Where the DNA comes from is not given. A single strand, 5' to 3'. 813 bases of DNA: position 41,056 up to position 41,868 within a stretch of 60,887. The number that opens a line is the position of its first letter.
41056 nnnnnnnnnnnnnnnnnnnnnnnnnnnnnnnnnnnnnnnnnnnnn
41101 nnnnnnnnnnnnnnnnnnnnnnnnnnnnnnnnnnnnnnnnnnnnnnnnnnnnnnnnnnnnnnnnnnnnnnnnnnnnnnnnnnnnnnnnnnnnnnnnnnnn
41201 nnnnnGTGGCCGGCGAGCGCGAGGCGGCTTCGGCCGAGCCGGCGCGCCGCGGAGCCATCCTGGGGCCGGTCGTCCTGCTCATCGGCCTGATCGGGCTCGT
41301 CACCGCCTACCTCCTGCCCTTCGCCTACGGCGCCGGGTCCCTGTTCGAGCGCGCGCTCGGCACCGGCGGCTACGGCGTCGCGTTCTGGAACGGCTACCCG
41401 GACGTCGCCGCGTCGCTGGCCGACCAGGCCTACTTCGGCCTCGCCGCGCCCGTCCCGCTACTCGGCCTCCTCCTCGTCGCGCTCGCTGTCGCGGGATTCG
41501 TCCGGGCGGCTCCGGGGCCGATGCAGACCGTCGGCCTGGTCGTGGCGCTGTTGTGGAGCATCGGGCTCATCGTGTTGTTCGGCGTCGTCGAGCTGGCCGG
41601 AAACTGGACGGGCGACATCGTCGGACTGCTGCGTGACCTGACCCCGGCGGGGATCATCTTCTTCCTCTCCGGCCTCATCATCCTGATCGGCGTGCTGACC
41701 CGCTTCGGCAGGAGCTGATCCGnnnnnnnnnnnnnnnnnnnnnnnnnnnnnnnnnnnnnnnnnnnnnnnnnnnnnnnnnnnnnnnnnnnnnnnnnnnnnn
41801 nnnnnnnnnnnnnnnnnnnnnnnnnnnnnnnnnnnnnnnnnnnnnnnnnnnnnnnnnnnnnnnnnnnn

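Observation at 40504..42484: Two zinc-ribbon / disordered / transmembrane proteins translationally coupled between purQ and purL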

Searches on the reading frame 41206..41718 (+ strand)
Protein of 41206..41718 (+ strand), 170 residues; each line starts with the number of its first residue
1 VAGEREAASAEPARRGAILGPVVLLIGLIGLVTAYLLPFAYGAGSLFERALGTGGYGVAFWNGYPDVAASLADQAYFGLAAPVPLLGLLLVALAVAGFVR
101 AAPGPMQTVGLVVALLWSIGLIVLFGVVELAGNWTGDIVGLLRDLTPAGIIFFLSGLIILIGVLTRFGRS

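Call 11: search_protein_families(library=ncbifam, proteins=[window:41251-41718:+], max_evalue=1)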
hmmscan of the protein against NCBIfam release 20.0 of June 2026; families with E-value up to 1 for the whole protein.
window:41251-41718:+ (155 aa): 0 families

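Call 32: search_protein_representatives(protein=window:41206-41718:+)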
Query: 170 residues. Proteins with E-value up to 0.001 (for the whole library): 31; up to 1e-10: 26; up to 1e-30: 10. The best 31 are listed.
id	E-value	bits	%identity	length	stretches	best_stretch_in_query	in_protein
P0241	9.1e-73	260.0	78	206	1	2-170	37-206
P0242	3.1e-56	206.2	65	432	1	12-169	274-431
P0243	5.6e-56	205.3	70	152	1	18-170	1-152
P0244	8.9e-50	185.2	69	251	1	14-146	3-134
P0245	6.1e-45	169.4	63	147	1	27-170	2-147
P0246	1.5e-42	161.7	66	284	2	2-67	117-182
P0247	4.1e-41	157.0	68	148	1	53-170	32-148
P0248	7.8e-33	130.0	50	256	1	9-167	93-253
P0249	1.2e-32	129.4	57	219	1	23-140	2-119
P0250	2.4e-32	128.4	52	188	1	11-167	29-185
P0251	2.5e-30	121.8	68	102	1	72-170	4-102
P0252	8.6e-24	100.6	59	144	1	2-107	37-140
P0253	3.0e-22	95.6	66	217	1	86-170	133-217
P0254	8.8e-22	94.0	46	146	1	27-169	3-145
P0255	1.3e-21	93.4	52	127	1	5-106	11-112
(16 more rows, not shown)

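Call 52: find_encoding_contigs(protein=P0248, flank=8000, max_places=3)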
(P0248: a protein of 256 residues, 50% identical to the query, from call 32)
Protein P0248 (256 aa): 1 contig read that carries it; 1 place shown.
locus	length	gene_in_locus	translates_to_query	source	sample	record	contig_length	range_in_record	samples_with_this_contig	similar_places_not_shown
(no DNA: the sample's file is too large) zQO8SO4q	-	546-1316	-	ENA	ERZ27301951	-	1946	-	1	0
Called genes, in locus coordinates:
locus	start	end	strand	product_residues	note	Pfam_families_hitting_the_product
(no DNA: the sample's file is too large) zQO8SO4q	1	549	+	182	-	?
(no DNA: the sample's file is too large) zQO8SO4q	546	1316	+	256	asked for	PF12773:DZR, PF13248:Zn_ribbon_3 (faint), PF24463:DUF7577, PF13240:Zn_Ribbon_1 (weak)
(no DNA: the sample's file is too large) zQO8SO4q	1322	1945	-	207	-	?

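Call 53: find_encoding_contigs(protein=P0250, flank=8000, max_places=3)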
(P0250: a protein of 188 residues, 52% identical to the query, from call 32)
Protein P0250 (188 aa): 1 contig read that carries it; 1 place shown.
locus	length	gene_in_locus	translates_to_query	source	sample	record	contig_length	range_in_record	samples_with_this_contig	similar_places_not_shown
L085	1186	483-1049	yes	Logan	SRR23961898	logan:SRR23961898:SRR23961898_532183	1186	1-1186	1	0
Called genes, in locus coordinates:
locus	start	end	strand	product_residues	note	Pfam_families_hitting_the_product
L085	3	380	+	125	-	?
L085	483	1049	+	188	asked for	-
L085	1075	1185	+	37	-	?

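Call 54: find_encoding_contigs(protein=P0254, flank=8000, max_places=3)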
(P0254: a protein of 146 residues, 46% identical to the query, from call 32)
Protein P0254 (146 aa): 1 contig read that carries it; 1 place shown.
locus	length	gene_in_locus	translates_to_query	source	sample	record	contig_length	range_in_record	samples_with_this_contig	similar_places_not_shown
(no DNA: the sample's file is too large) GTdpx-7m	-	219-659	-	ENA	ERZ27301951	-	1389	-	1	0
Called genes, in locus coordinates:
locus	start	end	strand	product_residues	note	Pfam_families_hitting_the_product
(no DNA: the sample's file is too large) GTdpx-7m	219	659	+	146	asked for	-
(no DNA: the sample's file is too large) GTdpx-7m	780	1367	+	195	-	PF12773:DZR, PF13248:Zn_ribbon_3 (faint)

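Call 60: find_homologous_proteins(query=L085:411-1049:+, max_evalue=0.00001)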
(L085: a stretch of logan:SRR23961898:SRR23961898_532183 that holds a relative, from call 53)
Query L085:411-1049:+ (212 aa): 50 proteins with E <= 0.00001 among 8000 candidates.
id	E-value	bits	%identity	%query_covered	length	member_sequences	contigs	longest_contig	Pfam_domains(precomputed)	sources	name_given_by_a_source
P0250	4.7e-105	368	100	89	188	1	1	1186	-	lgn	-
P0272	2.4e-55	206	51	98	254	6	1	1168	PF13240.12,PF12773.14,PF24463.2,PF13248.12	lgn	-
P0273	1.2e-53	200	50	98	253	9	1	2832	PF13240.12,PF12773.14,PF24463.2,PF13248.12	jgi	jgi:ribosomal protein L40E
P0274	7.0e-53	198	50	98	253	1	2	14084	PF13240.12,PF12773.14,PF24463.2,PF13248.12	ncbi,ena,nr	ncbi:MAG TPA: zinc ribbon domain-containing protein [Candidatus Limnocylindria bacterium]|nr:zinc ri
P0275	2.4e-52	196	49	98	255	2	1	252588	PF13240.12,PF12773.14,PF24463.2,PF13248.12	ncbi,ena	-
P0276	4.1e-52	195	49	98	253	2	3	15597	PF13240.12,PF12773.14,PF24463.2,PF13248.12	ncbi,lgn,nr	ncbi:MAG TPA: zinc ribbon domain-containing protein [Candidatus Limnocylindria bacterium]|nr:zinc ri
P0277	1.4e-51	193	50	98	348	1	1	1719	PF13240.12,PF12773.14,PF24463.2,PF24460.2,PF13248.12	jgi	-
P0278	5.5e-51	191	46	98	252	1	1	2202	PF13240.12,PF12773.14,PF24463.2,PF13248.12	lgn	-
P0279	5.6e-51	191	50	98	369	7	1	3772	PF13240.12,PF12773.14,PF24463.2,PF24460.2,PF13248.12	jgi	jgi:hypothetical protein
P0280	2.3e-50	189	49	98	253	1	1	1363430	PF13240.12,PF12773.14,PF24463.2,PF13248.12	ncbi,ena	-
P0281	3.7e-50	189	53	98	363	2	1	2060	PF13240.12,PF12773.14,PF24463.2,PF24460.2,PF13248.12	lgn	-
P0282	4.4e-50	188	47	98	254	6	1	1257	PF13240.12,PF12773.14,PF24463.2,PF13248.12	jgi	jgi:ribosomal protein L40E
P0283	4.5e-50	188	52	96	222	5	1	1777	PF13240.12,PF24463.2,PF13248.12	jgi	jgi:hypothetical protein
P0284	7.6e-50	188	47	98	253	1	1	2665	PF13240.12,PF12773.14,PF24463.2,PF13248.12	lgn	-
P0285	1.1e-49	187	47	98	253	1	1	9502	PF13240.12,PF12773.14,PF24463.2,PF13248.12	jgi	jgi:Double zinc ribbon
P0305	1.9e-42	163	46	96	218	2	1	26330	PF13240.12,PF24463.2,PF13248.12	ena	-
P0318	1.6e-39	154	47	96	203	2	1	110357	PF13240.12,PF24463.2,PF13248.12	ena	-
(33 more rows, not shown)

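Call 61: find_encoding_contigs(protein=P0280, flank=9000, max_places=2)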
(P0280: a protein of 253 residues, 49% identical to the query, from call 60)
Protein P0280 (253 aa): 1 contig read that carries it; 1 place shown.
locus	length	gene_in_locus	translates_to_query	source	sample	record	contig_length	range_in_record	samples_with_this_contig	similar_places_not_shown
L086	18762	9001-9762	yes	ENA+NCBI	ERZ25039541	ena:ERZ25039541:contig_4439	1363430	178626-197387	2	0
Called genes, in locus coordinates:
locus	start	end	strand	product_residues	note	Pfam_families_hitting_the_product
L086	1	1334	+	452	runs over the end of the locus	PF00772:DnaB, PF03796:DnaB_C, PF13481:AAA_25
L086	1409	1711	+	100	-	PF13451:zf_Tbcl, PF23477:zf_Tbcl_2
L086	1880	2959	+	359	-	PF00478:IMPDH, PF01070:FMN_dh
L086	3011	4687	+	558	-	PF00117:GATase, PF07722:Peptidase_C26 (faint), PF02540:NAD_synthase (weak), PF03054:tRNA_Me_trans (faint), PF00958:GMP_synt_C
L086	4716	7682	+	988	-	-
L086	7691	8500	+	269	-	-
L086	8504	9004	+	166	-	PF02308:MgtC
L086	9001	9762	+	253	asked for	PF12773:DZR, PF13240:Zn_Ribbon_1 (weak), PF13248:Zn_ribbon_3 (faint), PF24463:DUF7577 (weak)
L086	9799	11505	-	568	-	PF00990:GGDEF, PF13487:HD_5, PF01966:HD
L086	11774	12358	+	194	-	PF12773:DZR, PF13248:Zn_ribbon_3 (faint)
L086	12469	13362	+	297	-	PF02517:Rce1-like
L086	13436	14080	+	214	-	PF04002:RadC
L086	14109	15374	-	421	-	PF07995:GSDH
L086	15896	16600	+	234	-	-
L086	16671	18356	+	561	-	PF00753:Lactamase_B (weak), PF13483:Lactamase_B_3, PF12706:Lactamase_B_2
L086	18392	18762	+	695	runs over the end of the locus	PF04020:Phage_holin_4_2, PF01663:Phosphodiest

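Call 62: find_encoding_contigs(protein=P0318, flank=9000, max_places=2)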
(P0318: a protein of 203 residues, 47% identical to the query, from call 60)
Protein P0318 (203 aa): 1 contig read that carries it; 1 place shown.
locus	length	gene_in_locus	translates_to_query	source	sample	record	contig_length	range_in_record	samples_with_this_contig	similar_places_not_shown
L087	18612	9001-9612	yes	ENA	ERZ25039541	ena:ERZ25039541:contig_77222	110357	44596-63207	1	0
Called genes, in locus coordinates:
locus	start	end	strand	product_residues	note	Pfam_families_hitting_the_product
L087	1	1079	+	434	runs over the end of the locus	PF02844:GARS_N, PF01071:GARS_A, PF02843:GARS_C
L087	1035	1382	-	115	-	PF03795:YCII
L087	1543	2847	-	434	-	PF03372:Exo_endo_phos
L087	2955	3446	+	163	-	PF00731:AIRC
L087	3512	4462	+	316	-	PF00206:Lyase_1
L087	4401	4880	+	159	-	PF10397:ADSL_C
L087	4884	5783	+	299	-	-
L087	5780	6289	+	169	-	PF02308:MgtC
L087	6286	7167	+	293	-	PF01259:SAICAR_synt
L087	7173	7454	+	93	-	PF02700:PurS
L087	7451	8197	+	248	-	PF13507:GATase_5, PF01965:DJ-1_PfpI (weak), PF07685:GATase_3 (weak)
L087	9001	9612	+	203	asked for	PF13240:Zn_Ribbon_1 (weak), PF13248:Zn_ribbon_3 (weak), PF24463:DUF7577 (weak)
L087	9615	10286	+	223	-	-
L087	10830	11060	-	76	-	-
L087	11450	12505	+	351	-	PF00586:AIRS, PF02769:AIRS_C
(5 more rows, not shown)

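Call 63: find_encoding_contigs(protein=P0275, flank=10000, max_places=2)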
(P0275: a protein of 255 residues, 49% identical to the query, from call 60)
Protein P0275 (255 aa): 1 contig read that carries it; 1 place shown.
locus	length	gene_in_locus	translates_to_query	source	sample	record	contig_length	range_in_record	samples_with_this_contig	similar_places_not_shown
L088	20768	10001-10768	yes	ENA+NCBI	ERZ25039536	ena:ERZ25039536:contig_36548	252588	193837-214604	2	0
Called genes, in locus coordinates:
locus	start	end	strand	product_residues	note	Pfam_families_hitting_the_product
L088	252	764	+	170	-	PF06803:DUF1232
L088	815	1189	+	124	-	PF03948:Ribosomal_L9_C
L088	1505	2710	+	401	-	PF00772:DnaB, PF13481:AAA_25, PF03796:DnaB_C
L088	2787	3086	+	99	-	PF13451:zf_Tbcl, PF23477:zf_Tbcl_2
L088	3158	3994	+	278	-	PF00478:IMPDH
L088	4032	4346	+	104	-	-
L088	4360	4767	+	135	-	PF07883:Cupin_2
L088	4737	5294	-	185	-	-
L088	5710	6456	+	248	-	PF00958:GMP_synt_C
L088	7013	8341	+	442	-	PF03699:UPF0182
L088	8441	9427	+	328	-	PF03699:UPF0182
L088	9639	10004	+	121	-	PF02308:MgtC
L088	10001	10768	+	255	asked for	PF12773:DZR, PF13240:Zn_Ribbon_1 (weak), PF13248:Zn_ribbon_3 (faint), PF24463:DUF7577 (weak)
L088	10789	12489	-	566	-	PF00990:GGDEF, PF13487:HD_5, PF01966:HD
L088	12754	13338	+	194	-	PF12773:DZR, PF13240:Zn_Ribbon_1 (faint), PF13248:Zn_ribbon_3 (faint)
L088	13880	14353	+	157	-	PF02517:Rce1-like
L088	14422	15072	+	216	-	PF20582:UPF0758_N (weak), PF04002:RadC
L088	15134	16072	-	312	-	-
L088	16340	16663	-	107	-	-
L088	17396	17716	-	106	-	-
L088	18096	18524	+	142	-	-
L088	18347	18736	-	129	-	-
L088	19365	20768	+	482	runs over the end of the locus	PF04020:Phage_holin_4_2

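Call 64: find_encoding_contigs(protein=P0305, flank=10000, max_places=2)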
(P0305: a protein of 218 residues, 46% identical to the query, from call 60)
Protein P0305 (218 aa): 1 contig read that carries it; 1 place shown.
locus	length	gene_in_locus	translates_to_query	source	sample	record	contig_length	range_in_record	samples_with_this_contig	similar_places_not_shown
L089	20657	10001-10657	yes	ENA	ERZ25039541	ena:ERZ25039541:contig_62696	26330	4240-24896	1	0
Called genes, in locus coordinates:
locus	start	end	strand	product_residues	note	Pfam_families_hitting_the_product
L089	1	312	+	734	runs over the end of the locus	PF03699:UPF0182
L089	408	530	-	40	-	-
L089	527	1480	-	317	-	PF00082:Peptidase_S8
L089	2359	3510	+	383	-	PF02844:GARS_N, PF01071:GARS_A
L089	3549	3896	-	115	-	PF03795:YCII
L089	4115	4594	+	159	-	PF00731:AIRC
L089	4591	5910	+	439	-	PF00206:Lyase_1, PF10397:ADSL_C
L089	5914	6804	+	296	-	-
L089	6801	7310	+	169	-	PF02308:MgtC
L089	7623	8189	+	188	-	PF01259:SAICAR_synt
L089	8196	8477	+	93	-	PF02700:PurS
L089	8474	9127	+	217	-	PF13507:GATase_5, PF01965:DJ-1_PfpI (weak), PF07685:GATase_3 (weak)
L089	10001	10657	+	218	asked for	PF13248:Zn_ribbon_3 (weak), PF24463:DUF7577 (weak), PF13240:Zn_Ribbon_1 (weak)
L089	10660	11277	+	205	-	PF13240:Zn_Ribbon_1, PF13248:Zn_ribbon_3 (weak)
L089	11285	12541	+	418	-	PF18072:FGAR-AT_linker, PF00586:AIRS, PF02769:AIRS_C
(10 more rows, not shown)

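Call 67: list_cluster_members(proteins=[P0280, P0275, P0274, P0088])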
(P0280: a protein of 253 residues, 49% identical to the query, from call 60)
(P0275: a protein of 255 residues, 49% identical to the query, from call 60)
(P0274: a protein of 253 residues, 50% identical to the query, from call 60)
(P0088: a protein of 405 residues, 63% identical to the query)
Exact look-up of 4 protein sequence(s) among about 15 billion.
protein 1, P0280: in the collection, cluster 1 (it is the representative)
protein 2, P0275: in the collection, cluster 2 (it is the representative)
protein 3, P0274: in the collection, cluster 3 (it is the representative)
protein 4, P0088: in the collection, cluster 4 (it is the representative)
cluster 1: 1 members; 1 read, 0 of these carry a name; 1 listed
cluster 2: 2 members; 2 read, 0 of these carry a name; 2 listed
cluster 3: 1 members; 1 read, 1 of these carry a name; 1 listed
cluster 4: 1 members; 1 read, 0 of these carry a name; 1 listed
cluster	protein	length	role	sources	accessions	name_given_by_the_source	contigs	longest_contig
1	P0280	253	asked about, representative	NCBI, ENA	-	-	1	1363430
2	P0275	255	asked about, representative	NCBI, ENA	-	-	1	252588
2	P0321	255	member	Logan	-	-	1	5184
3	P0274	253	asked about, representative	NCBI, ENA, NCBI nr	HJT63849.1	MAG TPA: zinc ribbon domain-containing protein [Candidatus Limnocylindria bacterium] | zinc ribbon domain-containing protein [Candidatus Limnocylindria bacterium]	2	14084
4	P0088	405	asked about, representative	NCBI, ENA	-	-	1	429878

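Call 79: find_encoding_contigs(protein=P0274, flank=10000, max_places=2)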
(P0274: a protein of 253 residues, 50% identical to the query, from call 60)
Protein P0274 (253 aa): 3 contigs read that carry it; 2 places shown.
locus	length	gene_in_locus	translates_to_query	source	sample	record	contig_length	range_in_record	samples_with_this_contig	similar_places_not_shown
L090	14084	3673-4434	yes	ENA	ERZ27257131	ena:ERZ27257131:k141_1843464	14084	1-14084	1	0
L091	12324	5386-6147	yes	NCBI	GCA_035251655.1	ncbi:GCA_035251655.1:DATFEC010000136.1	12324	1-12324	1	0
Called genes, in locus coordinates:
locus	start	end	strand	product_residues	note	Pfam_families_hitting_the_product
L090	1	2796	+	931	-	?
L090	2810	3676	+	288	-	-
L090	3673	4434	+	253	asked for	PF12773:DZR, PF13240:Zn_Ribbon_1 (weak), PF13248:Zn_ribbon_3 (faint), PF24463:DUF7577 (weak), PF13240:Zn_Ribbon_1 (weak)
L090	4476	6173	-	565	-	PF00990:GGDEF, PF13487:HD_5, PF01966:HD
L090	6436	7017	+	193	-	PF13248:Zn_ribbon_3 (faint), PF12773:DZR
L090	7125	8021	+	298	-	PF02517:Rce1-like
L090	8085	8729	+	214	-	PF20582:UPF0758_N (weak), PF04002:RadC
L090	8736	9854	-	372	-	PF07995:GSDH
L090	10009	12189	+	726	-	PF11896:GlgE_dom_N_S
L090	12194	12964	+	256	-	PF00753:Lactamase_B, PF13483:Lactamase_B_3, PF12706:Lactamase_B_2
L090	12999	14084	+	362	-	?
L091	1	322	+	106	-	PF00958:GMP_synt_C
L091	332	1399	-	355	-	PF21959:DUF6923 (faint)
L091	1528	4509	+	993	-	-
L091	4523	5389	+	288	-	-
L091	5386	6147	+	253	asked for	PF12773:DZR, PF13240:Zn_Ribbon_1 (weak), PF13248:Zn_ribbon_3 (faint), PF24463:DUF7577 (weak), PF13240:Zn_Ribbon_1 (weak)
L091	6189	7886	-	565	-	PF00990:GGDEF, PF13487:HD_5, PF01966:HD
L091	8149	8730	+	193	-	PF13248:Zn_ribbon_3 (faint), PF12773:DZR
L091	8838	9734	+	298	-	PF02517:Rce1-like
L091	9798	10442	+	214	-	PF20582:UPF0758_N (weak), PF04002:RadC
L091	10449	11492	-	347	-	PF07995:GSDH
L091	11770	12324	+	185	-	PF11896:GlgE_dom_N_S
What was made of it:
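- Closest known: PurS-PurQ-PurL FGAM synthase complex. Different: ORF1 also occurs without these genes (calls 61, 63, 79).
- The pur-less loci still lie next to guaB and guaA, which are purine nucleotide genes (calls 61, 63, 79). The ORF1 core persists without pur genes (calls 61, 63, 79). In the pur-less loci, ORF1 is directly followed by a convergently oriented GGDEF-HD gene (calls 61, 63, 79).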
